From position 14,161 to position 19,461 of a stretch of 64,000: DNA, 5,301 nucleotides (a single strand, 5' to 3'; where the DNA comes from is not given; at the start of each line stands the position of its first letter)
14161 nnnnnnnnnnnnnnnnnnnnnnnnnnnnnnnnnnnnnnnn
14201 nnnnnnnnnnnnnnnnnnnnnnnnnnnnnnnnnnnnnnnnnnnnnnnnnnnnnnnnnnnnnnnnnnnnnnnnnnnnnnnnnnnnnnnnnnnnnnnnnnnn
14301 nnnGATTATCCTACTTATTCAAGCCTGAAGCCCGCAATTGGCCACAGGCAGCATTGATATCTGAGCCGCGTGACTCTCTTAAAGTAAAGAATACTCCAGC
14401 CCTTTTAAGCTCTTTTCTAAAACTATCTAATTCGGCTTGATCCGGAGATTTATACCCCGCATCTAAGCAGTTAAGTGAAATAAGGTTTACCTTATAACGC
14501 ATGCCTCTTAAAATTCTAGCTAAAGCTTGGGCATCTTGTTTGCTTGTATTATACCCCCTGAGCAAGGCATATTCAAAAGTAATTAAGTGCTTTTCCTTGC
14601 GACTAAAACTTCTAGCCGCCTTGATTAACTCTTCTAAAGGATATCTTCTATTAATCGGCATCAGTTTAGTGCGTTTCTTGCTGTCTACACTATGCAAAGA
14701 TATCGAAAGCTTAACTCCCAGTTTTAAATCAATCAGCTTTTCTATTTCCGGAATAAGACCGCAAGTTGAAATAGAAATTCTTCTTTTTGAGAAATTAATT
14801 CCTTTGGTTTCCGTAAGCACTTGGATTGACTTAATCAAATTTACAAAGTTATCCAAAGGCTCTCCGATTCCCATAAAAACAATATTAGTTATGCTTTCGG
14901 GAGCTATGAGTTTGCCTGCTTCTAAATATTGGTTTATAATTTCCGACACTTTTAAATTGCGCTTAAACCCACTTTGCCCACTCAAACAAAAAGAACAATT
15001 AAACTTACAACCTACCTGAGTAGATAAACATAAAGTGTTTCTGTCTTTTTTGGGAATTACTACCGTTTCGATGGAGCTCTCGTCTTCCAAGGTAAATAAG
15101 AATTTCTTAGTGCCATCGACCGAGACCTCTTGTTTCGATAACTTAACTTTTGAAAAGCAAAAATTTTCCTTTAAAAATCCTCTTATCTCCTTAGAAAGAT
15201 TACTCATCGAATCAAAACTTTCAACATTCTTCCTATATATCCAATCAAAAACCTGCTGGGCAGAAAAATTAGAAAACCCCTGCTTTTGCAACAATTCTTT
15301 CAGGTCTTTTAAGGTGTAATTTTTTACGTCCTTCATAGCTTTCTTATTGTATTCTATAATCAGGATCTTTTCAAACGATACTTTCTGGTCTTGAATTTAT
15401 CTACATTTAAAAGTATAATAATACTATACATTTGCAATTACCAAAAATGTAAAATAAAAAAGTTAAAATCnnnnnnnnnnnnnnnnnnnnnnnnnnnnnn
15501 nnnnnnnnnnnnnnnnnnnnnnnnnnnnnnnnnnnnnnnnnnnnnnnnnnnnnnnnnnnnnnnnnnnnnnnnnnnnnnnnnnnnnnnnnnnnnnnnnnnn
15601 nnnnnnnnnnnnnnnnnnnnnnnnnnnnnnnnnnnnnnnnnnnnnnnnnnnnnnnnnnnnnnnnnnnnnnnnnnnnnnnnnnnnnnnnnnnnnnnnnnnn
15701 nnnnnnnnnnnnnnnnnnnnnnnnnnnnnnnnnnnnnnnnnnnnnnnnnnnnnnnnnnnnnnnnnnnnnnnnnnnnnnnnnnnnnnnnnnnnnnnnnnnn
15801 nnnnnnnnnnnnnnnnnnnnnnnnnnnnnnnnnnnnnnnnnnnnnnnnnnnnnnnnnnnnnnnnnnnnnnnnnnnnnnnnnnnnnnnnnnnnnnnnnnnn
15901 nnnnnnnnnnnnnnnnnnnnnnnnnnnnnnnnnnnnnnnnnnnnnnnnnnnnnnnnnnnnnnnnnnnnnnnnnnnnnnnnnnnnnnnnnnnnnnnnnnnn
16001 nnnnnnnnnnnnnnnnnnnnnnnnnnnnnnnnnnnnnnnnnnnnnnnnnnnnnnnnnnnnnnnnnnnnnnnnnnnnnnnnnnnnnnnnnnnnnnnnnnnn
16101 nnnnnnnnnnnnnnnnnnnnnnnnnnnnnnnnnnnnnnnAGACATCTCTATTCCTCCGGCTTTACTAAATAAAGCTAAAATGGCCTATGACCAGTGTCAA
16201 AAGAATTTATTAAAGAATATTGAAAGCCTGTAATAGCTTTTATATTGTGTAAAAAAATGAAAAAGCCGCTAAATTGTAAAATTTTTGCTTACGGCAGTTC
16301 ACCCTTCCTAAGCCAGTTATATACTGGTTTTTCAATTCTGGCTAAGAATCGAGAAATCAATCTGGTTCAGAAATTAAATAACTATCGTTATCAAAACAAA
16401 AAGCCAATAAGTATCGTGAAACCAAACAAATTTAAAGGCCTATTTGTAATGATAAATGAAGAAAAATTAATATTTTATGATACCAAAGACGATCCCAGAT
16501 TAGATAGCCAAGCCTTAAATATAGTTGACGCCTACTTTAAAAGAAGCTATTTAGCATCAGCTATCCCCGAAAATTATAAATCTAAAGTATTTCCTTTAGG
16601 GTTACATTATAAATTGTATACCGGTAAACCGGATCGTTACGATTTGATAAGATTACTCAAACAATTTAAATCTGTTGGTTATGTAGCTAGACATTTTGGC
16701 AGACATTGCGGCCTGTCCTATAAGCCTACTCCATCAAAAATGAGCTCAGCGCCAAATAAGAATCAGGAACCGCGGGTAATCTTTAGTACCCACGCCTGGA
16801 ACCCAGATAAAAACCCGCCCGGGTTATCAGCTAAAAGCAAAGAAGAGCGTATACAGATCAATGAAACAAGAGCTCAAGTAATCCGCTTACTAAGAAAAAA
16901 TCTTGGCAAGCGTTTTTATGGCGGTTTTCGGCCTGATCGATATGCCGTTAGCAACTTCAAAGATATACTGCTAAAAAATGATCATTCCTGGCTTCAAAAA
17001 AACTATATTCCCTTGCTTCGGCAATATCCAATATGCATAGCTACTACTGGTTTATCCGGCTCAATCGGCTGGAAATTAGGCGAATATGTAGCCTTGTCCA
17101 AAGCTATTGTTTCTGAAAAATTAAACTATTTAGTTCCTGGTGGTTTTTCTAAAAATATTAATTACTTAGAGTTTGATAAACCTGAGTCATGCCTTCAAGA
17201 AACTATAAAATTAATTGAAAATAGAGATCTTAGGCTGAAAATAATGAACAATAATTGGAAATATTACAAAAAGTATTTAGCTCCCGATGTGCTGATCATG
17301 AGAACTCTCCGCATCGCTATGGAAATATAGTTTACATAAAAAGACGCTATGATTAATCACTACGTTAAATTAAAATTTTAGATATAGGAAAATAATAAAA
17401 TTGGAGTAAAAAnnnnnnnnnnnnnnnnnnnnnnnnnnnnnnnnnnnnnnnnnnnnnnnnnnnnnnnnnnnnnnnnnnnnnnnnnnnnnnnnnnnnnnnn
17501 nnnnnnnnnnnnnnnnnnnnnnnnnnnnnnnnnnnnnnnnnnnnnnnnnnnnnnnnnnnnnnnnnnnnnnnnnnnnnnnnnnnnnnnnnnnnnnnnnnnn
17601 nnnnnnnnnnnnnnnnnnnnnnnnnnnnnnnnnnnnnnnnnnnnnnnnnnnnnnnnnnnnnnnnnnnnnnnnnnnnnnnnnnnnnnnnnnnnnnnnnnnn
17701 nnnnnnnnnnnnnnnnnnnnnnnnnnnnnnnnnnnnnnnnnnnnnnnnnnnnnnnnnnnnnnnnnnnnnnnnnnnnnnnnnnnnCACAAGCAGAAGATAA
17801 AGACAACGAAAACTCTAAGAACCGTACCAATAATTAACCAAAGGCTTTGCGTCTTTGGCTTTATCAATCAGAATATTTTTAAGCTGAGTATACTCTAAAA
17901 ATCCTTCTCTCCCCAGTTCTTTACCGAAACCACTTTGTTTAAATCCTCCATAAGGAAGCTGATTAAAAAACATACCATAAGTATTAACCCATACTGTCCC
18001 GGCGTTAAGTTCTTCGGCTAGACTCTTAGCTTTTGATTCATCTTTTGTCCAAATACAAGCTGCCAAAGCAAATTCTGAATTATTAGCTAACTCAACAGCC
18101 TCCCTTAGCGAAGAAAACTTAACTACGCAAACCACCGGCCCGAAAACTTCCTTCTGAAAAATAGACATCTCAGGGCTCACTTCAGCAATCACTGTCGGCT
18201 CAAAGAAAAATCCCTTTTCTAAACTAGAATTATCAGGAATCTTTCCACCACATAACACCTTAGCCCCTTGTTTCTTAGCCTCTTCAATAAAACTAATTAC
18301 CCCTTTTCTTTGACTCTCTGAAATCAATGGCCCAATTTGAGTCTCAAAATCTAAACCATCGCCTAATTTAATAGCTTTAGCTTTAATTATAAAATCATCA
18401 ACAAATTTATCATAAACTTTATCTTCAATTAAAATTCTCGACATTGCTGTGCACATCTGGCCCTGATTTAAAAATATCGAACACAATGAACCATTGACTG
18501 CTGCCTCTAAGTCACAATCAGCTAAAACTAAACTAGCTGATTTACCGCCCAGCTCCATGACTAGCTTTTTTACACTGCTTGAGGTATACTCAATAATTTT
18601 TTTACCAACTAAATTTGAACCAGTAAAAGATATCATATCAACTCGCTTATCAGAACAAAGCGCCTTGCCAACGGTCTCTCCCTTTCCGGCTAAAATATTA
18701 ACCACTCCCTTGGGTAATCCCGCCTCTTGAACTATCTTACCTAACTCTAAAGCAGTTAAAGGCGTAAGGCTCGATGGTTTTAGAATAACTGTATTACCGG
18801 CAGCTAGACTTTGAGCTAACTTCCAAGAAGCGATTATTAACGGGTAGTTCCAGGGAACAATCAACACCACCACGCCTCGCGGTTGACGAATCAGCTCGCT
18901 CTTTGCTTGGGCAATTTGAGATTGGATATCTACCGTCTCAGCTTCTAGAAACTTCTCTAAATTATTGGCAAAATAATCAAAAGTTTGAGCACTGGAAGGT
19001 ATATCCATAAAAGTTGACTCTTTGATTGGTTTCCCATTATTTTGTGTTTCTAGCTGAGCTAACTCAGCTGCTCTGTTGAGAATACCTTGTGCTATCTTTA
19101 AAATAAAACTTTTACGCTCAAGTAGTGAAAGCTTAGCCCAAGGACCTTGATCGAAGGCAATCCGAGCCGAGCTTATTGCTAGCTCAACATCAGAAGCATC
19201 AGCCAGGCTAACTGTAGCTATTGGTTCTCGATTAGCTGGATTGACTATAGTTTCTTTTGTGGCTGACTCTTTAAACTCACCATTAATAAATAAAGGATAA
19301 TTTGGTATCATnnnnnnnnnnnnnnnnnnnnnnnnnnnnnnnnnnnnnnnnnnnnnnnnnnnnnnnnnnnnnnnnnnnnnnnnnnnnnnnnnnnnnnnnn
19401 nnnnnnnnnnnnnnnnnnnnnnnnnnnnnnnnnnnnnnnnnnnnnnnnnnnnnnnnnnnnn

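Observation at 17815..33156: Dispersed 5'-deoxyadenosine/MTA salvage (DHAP-shunt-like) genes within the radical SAM operon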

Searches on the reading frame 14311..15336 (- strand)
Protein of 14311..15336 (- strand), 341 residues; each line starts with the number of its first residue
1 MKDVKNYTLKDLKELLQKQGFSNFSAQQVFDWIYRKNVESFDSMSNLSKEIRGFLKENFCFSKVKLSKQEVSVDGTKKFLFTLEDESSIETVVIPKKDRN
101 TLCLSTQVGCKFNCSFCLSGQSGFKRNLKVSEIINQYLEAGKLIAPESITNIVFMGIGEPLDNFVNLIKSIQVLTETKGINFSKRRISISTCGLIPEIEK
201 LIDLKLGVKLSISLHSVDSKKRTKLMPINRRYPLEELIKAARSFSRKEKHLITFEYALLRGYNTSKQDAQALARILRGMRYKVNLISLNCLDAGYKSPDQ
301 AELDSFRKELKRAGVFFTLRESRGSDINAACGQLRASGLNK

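Call 19: search_protein_families(library=pfam, proteins=[window:14311-15336:-], max_evalue=0.00001)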
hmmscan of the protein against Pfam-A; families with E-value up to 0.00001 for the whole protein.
window:14311-15336:- (341 aa): 2 families
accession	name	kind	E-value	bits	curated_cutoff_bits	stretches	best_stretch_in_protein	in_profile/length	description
PF04055.27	Radical_SAM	-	8.7e-16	59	29.5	1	105-264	2-156/166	Radical SAM superfamily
PF21016.3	RlmN_N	-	1.9e-14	53.6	24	1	5-60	4-59/60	Ribosomal RNA large subunit methyltransferase N-terminal domain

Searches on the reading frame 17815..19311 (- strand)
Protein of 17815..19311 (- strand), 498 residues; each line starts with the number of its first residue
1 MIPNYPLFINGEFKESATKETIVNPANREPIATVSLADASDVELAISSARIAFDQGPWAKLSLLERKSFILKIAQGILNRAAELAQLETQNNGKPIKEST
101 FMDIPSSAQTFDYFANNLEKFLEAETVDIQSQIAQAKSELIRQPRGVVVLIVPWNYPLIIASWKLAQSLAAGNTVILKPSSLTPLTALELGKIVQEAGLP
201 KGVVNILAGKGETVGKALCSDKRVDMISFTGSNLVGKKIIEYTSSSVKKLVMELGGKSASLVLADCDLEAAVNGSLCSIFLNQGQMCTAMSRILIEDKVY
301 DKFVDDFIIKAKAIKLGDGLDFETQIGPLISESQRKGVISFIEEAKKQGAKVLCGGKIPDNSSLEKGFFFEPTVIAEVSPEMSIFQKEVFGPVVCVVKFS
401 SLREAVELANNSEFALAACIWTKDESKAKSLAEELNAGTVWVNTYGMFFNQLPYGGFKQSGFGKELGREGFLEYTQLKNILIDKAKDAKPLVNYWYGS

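Call 3: search_protein_families(library=pfam, proteins=[window:17815-19311:-])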
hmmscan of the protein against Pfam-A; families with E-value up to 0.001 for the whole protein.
window:17815-19311:- (498 aa): 1 family
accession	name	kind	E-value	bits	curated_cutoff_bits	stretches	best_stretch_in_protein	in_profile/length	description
PF00171.27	Aldedh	-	5.1e-168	559.8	23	1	18-480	7-461/461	Aldehyde dehydrogenase family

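Call 5: search_protein_families(library=ncbifam, proteins=[window:17815-19311:-], max_evalue=0.00001)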
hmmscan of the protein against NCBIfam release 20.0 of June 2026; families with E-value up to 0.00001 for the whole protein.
window:17815-19311:- (498 aa): 45 families (the best 25 are shown)
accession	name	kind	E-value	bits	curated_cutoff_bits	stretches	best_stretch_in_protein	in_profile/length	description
TIGR01804.1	BADH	equivalog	9.7e-158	525.5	668.6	1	8-478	1-467/467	betaine-aldehyde dehydrogenase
NF010000.0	PRK13473.1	subfamily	3.2e-147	491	615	1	7-483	5-473/475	aminobutyraldehyde dehydrogenase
NF045735.1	PaDhStyDPseudo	equivalog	2.7e-139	464.9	850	1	7-482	5-481/483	phenylacetaldehyde dehydrogenase StyD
NF009725.0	PRK13252.1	equivalog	8.1e-139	463.2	593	1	4-484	6-481/488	betaine-aldehyde dehydrogenase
NF045736.1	PaDhStyDRhodo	equivalog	5.6e-135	450.6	800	1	7-480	5-475/479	phenylacetaldehyde dehydrogenase StyD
TIGR02299.1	HpaE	equivalog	1.7e-129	432.6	638.35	1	7-485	3-479/488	5-carboxymethyl-2-hydroxymuconate semialdehyde dehydrogenase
TIGR03216.1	OH_muco_semi_DH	equivalog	5.2e-123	411.2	693.25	1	8-482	4-479/481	2-hydroxymuconic semialdehyde dehydrogenase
NF006916.0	PRK09407.1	equivalog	6e-121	404.6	521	1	15-484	31-494/526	succinic semialdehyde dehydrogenase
NF007352.0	PRK09847.1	equivalog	1.6e-119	399.7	850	1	7-482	22-491/495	aldehyde dehydrogenase PuuC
NF050026.1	AcaldDHExaC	equivalog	3.7e-116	388.7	900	1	4-488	15-499/503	acetaldehyde dehydrogenase ExaC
TIGR01780.1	SSADH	subfamily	6.2e-115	384.6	646.35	1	22-478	1-448/448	succinate-semialdehyde dehydrogenase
NF040648.1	lactal_redase_Meth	equivalog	3.6e-114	382.3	650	1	7-482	1-462/463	lactaldehyde dehydrogenase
NF042993.1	AlphKGSA_gudD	equivalog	1.2e-113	380.4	770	1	5-482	4-480/481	alpha-ketoglutaric semialdehyde dehydrogenase GucD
TIGR03374.1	ABALDH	equivalog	2.2e-113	379.6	909.3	1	6-482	3-471/472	aminobutyraldehyde dehydrogenase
NF052305.1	DioxValDhHalo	equivalog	4.4e-113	378.7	750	1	5-479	5-478/483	2,5-dioxovalerate dehydrogenase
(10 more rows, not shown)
